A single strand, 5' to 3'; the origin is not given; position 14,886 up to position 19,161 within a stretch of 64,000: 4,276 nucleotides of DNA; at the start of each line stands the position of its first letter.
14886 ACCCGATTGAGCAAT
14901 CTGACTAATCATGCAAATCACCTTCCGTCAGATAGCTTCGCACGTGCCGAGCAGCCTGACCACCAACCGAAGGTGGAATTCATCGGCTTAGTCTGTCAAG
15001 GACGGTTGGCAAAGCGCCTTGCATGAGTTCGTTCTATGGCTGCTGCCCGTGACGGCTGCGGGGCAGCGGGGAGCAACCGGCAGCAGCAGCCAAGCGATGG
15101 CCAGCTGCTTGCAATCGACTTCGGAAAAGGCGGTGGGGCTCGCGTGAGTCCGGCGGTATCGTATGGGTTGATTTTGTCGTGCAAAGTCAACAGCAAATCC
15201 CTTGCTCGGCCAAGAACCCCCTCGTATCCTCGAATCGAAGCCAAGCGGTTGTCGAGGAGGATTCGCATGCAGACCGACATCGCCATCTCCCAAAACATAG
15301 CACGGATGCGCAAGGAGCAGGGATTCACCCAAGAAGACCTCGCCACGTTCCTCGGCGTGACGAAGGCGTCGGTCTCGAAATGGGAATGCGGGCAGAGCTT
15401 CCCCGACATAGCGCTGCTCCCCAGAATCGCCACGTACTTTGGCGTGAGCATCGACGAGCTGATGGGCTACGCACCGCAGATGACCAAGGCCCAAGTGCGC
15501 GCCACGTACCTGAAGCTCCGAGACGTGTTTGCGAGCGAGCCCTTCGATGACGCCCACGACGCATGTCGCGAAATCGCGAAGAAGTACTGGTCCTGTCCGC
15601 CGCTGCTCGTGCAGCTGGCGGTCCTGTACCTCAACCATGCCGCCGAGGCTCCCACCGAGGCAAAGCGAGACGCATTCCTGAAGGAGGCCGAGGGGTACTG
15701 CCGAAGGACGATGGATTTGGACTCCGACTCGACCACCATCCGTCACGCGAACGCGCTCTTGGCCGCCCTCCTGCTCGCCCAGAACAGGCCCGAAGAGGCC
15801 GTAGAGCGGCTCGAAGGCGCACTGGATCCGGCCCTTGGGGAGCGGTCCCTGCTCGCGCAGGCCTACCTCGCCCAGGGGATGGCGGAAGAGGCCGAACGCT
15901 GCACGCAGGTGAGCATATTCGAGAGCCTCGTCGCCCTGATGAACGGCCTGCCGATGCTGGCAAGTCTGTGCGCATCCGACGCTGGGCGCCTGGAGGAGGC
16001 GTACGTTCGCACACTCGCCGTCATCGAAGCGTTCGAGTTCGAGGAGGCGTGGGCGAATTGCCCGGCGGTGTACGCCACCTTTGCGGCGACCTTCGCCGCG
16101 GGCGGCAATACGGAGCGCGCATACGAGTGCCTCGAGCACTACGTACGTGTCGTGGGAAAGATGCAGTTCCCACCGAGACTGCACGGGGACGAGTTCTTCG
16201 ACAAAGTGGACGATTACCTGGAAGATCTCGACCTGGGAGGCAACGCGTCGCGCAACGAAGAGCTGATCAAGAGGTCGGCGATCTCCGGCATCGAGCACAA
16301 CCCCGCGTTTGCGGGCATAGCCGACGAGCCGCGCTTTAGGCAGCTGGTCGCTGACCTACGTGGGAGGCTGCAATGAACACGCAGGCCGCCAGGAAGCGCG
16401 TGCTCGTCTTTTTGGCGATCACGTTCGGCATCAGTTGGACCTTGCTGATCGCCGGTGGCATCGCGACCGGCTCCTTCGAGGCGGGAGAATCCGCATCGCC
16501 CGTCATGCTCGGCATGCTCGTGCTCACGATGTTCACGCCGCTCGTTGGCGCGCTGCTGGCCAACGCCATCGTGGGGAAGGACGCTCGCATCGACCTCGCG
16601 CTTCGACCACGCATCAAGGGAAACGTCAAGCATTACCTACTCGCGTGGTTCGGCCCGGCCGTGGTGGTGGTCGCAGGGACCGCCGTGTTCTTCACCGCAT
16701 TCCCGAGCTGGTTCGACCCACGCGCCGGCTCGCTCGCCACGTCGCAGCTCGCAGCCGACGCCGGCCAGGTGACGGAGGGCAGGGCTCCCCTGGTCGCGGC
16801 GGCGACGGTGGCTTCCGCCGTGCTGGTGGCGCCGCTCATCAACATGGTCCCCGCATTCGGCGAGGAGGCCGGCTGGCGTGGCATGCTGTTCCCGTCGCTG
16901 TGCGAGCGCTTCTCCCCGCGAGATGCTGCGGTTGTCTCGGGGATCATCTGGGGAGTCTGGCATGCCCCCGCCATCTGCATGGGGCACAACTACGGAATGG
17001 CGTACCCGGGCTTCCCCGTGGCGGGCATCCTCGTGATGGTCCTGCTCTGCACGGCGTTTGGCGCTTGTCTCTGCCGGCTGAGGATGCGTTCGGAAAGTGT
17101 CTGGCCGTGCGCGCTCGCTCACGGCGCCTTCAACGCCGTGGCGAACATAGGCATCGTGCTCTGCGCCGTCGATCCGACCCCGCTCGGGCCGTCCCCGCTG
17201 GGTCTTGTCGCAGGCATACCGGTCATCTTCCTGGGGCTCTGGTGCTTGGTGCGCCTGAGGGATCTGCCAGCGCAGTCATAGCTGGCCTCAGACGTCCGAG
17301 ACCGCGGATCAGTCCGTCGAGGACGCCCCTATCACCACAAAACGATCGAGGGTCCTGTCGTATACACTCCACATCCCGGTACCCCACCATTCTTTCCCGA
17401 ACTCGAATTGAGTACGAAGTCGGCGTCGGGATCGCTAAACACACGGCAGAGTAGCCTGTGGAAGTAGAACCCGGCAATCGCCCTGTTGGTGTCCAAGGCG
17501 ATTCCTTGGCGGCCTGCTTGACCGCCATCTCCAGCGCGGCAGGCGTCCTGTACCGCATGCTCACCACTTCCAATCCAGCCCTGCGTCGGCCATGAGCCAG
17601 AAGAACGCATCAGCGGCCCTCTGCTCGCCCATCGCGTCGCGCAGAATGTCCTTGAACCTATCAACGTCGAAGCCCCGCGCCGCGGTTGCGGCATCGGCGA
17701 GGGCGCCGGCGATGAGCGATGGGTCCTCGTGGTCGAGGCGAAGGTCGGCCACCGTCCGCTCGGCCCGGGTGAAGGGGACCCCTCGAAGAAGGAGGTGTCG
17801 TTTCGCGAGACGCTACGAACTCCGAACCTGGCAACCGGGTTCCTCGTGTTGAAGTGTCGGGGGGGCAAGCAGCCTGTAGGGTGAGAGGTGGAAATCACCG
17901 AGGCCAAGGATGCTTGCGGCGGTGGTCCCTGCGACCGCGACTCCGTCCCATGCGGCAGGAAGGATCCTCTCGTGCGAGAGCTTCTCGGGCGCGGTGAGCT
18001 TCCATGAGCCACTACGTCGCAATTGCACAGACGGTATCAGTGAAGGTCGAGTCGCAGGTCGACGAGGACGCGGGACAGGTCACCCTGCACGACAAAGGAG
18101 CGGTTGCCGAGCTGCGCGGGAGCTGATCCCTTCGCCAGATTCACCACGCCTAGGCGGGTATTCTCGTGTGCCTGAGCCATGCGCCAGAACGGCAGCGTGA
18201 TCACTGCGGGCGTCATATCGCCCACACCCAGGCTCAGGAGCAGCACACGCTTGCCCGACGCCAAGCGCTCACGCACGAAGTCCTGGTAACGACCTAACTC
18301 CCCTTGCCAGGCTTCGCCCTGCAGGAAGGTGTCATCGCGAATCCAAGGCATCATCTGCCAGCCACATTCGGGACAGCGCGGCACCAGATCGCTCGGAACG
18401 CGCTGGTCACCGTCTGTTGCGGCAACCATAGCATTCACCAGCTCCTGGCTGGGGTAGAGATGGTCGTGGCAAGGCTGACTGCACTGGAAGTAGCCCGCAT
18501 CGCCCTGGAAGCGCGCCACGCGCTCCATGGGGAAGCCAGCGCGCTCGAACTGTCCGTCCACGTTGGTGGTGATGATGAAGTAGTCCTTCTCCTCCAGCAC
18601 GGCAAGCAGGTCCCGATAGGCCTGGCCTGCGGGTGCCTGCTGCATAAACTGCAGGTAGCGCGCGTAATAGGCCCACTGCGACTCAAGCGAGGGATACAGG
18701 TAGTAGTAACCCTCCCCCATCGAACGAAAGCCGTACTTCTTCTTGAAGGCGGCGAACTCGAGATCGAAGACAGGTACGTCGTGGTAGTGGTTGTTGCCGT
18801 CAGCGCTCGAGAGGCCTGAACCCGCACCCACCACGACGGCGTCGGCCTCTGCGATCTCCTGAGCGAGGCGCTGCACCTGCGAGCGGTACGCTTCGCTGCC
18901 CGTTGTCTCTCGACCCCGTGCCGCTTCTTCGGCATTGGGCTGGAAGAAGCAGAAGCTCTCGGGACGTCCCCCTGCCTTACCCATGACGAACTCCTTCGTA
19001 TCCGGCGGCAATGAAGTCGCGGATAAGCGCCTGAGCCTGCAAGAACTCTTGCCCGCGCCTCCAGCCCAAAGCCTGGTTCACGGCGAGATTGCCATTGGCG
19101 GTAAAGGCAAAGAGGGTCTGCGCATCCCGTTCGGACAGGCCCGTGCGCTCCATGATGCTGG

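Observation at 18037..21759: TetR-linked cluster of three divergent SIR2-like paralogues, all lacking the sirtuin catalytic histidine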

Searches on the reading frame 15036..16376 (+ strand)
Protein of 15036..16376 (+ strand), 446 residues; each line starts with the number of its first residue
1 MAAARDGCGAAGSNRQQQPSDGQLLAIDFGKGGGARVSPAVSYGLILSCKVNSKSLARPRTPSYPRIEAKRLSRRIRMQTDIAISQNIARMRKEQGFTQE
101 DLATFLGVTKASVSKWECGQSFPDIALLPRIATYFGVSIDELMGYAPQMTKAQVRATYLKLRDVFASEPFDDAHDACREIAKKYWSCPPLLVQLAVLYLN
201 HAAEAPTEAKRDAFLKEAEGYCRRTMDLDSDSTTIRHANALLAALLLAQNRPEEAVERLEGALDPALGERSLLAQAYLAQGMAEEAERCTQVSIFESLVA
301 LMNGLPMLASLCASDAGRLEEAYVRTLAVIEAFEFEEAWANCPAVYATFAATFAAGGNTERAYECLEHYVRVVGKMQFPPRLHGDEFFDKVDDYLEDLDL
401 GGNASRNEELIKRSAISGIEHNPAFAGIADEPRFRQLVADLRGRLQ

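Call 16: search_protein_families(library=pfam, proteins=[window:15036-16376:+], max_evalue=0.001)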
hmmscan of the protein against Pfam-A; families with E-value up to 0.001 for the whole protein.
window:15036-16376:+ (446 aa): 6 families
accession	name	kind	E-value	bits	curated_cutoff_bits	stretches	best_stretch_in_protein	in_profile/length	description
PF01381.28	HTH_3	-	1.5e-13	51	23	1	88-142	1-55/55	Helix-turn-helix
PF12844.13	HTH_19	-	7.3e-10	39.1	30.2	1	86-143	2-59/64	Helix-turn-helix domain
PF13560.12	HTH_31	-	5e-09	36.8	27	1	88-141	6-60/64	Helix-turn-helix domain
PF07022.19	Phage_CI_repr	-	2.3e-05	25.1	22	1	88-143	3-58/65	Bacteriophage CI repressor helix-turn-helix domain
PF13443.12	HTH_26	-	4e-05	24.2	22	1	87-147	1-62/63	Cro/C1-type HTH DNA-binding domain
PF13428.12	TPR_14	-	0.0001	23.1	23.5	0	238-263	3-28/44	Tetratricopeptide repeat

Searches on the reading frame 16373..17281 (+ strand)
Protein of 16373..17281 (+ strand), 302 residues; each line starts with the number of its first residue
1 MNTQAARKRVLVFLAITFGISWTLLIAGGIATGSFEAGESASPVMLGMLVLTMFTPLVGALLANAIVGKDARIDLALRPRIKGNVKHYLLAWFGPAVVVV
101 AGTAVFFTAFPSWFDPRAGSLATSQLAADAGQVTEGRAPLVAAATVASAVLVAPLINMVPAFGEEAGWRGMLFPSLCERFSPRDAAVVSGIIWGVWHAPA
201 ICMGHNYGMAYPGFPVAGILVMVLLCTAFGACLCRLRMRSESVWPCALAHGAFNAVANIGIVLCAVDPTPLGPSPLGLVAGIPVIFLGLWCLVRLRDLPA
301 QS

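Call 16: search_protein_families(library=pfam, proteins=[window:16373-17281:+], max_evalue=0.001)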
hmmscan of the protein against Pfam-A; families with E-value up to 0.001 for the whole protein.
window:16373-17281:+ (302 aa): 1 family
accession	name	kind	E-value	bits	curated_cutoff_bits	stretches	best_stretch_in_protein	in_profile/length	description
PF02517.21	Rce1-like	-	1.7e-18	67.2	22.4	1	149-256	4-93/93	Type II CAAX prenyl endopeptidase Rce1-like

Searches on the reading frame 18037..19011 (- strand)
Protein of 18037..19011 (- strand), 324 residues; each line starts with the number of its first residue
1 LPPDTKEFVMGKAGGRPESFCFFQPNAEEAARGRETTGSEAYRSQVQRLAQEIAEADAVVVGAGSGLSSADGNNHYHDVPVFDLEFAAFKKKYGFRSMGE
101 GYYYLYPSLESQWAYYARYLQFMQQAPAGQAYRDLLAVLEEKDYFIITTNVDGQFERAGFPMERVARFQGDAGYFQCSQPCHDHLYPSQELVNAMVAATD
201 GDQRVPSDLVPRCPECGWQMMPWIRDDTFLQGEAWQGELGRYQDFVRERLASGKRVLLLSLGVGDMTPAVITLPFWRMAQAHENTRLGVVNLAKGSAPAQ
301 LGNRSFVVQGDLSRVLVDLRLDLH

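Call 3: search_protein_families(library=pfam, proteins=[window:18037-19011:-], max_evalue=1)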
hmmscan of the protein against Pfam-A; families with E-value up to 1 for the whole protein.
window:18037-19011:- (324 aa): 1 family
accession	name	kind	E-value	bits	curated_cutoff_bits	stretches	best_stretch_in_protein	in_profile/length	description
PF02146.23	SIR2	-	0.00049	20.5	24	1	115-233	48-150/180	Sir2 family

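Call 4: search_protein_families(library=ncbifam, proteins=[window:18037-19011:-], max_evalue=1)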
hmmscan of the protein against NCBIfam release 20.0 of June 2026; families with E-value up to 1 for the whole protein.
window:18037-19011:- (324 aa): 6 families
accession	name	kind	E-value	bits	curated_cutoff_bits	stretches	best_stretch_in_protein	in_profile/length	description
NF001753.0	PRK00481.1-3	subfamily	2.4e-10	39.8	243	1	46-222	3-161/252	NAD-dependent protein deacylase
NF040867.1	prot_deacyl_CobB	equivalog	9.2e-07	28.3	320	1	48-222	2-156/242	NAD-dependent protein deacetylase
NF001754.0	PRK00481.1-4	equivalog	4.4e-05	22.7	252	1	44-177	3-130/244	NAD-dependent protein deacylase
NF001752.0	PRK00481.1-1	equivalog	7.6e-05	22.3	221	1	45-195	3-146/242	NAD-dependent protein deacylase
NF010736.0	PRK14138.1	equivalog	0.00078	18.8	395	1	55-222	10-155/244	NAD-dependent deacetylase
NF001755.0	PRK00481.1-5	equivalog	0.078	11.9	318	1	106-179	84-157/278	Sir2 family NAD+-dependent deacetylase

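Call 5: search_solved_structures(query=window:18037-19011:-, max_evalue=1, show_alignments=2)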
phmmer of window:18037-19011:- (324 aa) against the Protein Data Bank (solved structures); distinct sequences matched with E-value up to 1: 13.
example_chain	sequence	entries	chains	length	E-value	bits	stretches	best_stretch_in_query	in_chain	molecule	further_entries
5a3a_A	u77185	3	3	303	8.7e-46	160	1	36-302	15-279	SIR2 FAMILY PROTEIN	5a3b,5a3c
8rsn_A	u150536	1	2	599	5.2e-24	88.4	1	50-316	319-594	ADP-ribose 1''-phosphate phosphatase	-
3zg6_A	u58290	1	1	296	0.02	17.6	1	144-181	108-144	NAD-DEPENDENT PROTEIN DEACETYLASE SIRTUIN-6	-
8i2b_A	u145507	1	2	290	0.02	17.5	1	144-181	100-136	NAD-dependent protein deacylase sirtuin-6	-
8zvp_A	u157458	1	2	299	0.022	17.4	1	144-181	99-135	NAD-dependent protein deacylase sirtuin-6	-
5mf6_A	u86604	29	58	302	0.023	17.3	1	144-181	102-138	NAD-dependent protein deacetylase sirtuin-6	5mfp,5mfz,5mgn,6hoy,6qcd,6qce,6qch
5x16_A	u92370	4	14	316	0.024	17.3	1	144-181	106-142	NAD-dependent protein deacetylase sirtuin-6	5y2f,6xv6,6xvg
3k35_A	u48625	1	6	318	0.024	17.3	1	144-181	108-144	NAD-dependent deacetylase sirtuin-6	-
3pki_A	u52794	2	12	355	0.031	16.9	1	144-181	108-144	NAD-dependent deacetylase sirtuin-6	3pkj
7cl0_A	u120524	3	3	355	0.031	16.9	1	144-181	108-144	NAD-dependent protein deacetylase sirtuin-6 | NAD-dependent protein deacylase sirtuin-6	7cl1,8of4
8f86_K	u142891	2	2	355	0.031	16.9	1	144-181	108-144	NAD-dependent protein deacylase sirtuin-6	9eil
8g57_K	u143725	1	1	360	0.07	15.7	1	144-181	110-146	NAD-dependent protein deacylase sirtuin-6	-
1m2n_A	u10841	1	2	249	0.47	13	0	51-182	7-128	Silent Information Regulator 2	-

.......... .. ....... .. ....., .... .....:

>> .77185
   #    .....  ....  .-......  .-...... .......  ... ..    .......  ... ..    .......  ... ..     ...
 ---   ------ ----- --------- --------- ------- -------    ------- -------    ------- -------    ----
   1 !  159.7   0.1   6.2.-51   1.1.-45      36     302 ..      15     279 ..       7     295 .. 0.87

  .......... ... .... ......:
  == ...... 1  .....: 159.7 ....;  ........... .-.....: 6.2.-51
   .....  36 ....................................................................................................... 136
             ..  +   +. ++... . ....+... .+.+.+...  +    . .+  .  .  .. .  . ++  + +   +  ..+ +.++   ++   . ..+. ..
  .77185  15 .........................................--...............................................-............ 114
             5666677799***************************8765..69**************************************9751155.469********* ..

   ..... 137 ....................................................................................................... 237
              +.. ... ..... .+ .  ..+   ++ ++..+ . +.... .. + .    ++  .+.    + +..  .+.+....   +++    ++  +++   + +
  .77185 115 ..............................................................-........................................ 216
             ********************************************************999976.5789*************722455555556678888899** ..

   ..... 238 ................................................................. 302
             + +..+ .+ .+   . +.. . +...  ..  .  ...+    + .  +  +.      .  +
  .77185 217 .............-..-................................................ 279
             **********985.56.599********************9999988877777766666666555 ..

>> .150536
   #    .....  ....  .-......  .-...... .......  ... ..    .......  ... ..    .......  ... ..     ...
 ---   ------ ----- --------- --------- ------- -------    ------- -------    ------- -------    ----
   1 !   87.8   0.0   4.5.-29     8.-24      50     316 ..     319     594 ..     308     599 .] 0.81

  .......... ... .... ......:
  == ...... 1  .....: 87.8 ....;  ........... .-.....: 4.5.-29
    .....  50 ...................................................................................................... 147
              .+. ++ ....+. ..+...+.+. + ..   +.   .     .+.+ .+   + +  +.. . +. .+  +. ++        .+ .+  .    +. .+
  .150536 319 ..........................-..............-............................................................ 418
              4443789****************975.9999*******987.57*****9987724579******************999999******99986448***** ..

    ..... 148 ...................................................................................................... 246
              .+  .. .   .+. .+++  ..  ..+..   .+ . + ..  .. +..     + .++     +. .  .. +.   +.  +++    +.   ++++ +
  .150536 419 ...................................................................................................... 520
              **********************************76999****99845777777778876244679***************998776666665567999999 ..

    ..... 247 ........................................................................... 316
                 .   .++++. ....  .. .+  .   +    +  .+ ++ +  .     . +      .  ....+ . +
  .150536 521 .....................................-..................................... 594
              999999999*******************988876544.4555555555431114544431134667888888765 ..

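Call 8: find_homologous_proteins(query=window:18037-19011:-)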
Query window:18037-19011:- (324 aa): 643 proteins with E <= 0.001 among 6431 candidates; the best 120 are listed.
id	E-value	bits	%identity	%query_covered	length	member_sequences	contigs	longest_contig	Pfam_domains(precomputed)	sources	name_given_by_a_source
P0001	3.5e-214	728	100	97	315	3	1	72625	-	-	-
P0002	2.0e-141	489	68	96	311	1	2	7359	-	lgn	-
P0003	4.6e-137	475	66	94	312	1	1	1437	-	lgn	-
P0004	8.2e-105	369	52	59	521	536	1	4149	PF02146.24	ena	-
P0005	5.1e-93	330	51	85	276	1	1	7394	-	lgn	-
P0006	8.2e-93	329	52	85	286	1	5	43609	-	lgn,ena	-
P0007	1.0e-92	329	52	85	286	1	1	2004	-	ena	-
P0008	1.2e-92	329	53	85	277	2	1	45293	-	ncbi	-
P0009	1.2e-92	329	52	85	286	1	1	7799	-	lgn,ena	-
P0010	2.6e-92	328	52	85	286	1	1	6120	-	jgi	-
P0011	2.6e-92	328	52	85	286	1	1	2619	-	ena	-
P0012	3.0e-92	328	52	85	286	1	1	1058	-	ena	-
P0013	4.5e-92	327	52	85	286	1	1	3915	-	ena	-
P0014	4.8e-92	327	52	85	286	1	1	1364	-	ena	-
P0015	4.8e-92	327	52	85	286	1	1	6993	-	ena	-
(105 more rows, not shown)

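Call 13: find_encoding_contigs(protein=P0001, flank=10000, max_places=4)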
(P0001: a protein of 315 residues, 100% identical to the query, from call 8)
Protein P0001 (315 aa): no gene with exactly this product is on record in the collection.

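Call 14: find_encoding_contigs(protein=P0002, flank=10000, max_places=4)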
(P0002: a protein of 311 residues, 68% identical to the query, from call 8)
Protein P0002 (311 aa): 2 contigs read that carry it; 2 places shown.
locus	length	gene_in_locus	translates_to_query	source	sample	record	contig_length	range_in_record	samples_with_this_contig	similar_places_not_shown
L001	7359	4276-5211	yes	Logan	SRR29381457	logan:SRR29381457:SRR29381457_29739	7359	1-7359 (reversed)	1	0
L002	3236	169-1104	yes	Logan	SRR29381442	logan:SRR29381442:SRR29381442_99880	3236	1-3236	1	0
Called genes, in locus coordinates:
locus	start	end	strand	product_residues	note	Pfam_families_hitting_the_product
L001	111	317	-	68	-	-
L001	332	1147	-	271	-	PF01979:Amidohydro_1, PF07969:Amidohydro_3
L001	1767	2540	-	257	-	PF02567:PhzC-PhzF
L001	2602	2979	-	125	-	PF01638:HxlR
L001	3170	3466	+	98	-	-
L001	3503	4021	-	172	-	PF00583:Acetyltransf_1, PF13302:Acetyltransf_3 (weak)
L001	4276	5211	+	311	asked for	-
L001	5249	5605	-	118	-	PF01035:DNA_binding_1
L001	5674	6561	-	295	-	PF02311:AraC_binding (weak), PF07883:Cupin_2 (weak), PF12833:HTH_18, PF00165:HTH_AraC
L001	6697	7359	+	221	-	?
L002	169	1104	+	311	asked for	-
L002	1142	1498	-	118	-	PF01035:DNA_binding_1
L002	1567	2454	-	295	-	PF02311:AraC_binding (weak), PF07883:Cupin_2 (weak), PF12833:HTH_18, PF00165:HTH_AraC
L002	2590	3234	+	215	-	?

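Call 33: search_protein_families(library=pfam, proteins=[P0004], max_evalue=0.001)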
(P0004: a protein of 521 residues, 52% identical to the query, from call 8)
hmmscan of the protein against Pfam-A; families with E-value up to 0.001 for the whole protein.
P0004 (521 aa): 1 family
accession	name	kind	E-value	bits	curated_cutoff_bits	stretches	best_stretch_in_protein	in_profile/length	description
PF02146.23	SIR2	-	2.3e-07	31.4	24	0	303-428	36-152/180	Sir2 family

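Call 36: search_protein_families(library=padloc, proteins=[window:18037-18984:-], max_evalue=0.01)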
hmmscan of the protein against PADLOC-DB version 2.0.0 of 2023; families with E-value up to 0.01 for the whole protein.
window:18037-18984:- (315 aa): 0 families
